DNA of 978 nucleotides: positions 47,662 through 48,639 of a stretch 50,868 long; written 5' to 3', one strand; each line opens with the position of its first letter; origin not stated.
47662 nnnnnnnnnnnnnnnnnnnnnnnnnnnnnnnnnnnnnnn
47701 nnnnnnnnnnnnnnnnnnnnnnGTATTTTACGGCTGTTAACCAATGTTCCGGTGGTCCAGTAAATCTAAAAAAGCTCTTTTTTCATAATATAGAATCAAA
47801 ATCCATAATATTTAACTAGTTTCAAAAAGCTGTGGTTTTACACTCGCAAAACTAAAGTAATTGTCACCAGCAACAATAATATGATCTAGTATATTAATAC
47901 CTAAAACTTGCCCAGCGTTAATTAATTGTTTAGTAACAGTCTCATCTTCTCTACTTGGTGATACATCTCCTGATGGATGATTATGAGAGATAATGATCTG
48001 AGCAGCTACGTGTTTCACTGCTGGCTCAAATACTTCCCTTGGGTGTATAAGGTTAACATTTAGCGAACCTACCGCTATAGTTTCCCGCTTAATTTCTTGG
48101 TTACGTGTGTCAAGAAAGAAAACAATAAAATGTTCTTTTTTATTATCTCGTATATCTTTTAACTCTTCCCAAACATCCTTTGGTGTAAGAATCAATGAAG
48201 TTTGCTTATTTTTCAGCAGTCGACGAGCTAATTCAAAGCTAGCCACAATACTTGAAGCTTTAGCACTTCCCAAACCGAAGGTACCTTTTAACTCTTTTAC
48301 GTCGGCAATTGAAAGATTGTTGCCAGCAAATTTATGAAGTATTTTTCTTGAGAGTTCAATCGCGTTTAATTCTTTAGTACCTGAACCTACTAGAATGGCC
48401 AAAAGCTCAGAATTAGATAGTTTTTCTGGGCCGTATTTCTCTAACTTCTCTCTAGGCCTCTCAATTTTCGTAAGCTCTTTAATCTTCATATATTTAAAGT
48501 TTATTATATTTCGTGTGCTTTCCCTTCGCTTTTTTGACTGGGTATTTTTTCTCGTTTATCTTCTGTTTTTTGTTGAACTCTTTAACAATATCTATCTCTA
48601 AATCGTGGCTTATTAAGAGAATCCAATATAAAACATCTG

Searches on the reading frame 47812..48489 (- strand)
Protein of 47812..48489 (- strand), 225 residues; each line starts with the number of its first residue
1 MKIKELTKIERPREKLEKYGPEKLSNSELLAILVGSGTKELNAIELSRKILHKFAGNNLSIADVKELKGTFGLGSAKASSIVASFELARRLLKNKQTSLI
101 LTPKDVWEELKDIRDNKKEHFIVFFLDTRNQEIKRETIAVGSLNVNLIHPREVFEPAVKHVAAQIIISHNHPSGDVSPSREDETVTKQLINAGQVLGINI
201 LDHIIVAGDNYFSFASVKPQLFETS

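Call 68: search_protein_families(library=pfam, proteins=[window:47812-48489:-], max_evalue=0.00001)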
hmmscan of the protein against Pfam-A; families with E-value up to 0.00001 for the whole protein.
window:47812-48489:- (225 aa): 2 families
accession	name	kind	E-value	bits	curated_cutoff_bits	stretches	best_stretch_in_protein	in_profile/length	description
PF04002.20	RadC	-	4.1e-40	136.9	22.1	1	102-216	3-118/121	RadC-like JAB domain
PF20582.4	UPF0758_N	-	1.2e-23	83.4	27.1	1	3-78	1-76/77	UPF0758 N-terminal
